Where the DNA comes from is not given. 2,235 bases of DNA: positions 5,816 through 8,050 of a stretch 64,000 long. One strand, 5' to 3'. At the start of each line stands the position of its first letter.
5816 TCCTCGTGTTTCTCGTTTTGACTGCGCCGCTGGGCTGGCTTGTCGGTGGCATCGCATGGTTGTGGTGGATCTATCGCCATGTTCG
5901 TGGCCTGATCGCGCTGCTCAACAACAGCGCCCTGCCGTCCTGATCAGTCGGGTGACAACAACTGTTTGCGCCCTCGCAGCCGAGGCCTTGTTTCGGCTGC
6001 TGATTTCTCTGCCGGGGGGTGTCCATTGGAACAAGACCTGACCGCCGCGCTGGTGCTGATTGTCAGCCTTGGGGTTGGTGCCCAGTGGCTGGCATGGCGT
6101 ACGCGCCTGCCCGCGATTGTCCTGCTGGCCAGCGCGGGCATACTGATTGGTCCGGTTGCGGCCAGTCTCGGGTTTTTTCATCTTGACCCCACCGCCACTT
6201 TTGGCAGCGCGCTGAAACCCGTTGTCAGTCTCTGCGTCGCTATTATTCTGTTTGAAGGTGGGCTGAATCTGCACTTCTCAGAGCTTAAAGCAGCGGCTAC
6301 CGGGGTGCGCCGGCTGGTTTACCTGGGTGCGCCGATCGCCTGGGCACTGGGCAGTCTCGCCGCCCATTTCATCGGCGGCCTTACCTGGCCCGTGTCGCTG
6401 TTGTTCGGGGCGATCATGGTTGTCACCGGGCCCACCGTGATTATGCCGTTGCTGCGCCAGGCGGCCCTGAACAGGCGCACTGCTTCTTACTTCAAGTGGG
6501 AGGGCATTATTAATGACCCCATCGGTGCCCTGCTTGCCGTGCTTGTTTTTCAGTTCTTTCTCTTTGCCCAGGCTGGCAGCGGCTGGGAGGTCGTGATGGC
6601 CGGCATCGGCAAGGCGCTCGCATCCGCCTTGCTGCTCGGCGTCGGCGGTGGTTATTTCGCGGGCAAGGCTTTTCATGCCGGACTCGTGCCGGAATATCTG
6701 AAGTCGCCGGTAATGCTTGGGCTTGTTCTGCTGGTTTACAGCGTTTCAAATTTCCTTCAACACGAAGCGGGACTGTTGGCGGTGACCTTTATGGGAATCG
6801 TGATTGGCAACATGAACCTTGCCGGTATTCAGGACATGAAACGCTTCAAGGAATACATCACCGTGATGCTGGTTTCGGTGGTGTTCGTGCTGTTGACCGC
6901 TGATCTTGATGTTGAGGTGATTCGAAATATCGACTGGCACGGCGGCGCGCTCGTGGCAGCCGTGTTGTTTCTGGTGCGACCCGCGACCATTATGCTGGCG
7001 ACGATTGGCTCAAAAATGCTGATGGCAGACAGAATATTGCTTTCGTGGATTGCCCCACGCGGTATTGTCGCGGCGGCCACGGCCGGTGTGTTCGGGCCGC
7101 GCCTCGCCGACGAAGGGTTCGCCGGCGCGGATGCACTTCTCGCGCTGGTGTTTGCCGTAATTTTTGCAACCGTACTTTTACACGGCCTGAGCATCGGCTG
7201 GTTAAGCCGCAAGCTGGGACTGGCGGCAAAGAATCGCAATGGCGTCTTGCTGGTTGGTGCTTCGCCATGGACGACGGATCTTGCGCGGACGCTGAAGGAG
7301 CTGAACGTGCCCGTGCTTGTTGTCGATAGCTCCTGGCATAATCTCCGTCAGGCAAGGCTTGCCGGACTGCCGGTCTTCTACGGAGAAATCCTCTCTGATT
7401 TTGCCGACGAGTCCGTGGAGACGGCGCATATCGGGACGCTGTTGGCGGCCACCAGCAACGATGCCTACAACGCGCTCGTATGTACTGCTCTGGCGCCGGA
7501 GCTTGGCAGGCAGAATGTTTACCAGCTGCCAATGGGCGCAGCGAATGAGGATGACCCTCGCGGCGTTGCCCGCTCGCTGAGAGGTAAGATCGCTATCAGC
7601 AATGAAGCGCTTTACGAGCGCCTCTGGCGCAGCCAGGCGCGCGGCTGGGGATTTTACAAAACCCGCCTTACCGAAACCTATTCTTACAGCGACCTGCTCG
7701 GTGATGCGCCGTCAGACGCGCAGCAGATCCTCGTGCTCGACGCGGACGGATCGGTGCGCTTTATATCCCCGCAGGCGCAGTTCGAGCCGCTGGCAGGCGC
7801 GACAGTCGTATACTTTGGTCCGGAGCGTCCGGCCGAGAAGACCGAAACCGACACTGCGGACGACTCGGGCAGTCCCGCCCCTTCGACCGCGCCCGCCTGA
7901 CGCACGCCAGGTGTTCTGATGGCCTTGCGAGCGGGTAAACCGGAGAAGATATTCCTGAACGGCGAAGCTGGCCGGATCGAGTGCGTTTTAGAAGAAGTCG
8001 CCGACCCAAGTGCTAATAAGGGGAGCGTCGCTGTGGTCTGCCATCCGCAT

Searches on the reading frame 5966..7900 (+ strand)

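Call 56: search_protein_families(library=pfam, proteins=[window:5966-7900:+], max_evalue=0.001)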
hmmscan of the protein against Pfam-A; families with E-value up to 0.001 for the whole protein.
window:5966-7900:+ (644 aa): 2 families
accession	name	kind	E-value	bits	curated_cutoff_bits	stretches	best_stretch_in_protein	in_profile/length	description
PF00999.27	Na_H_Exchanger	-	1.1e-33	117.1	26.2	1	39-415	9-374/375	Sodium/hydrogen exchanger, transmembrane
PF02254.24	TrkA_N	-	1.1e-07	32.6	23.8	1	427-510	1-84/116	TrkA-N domain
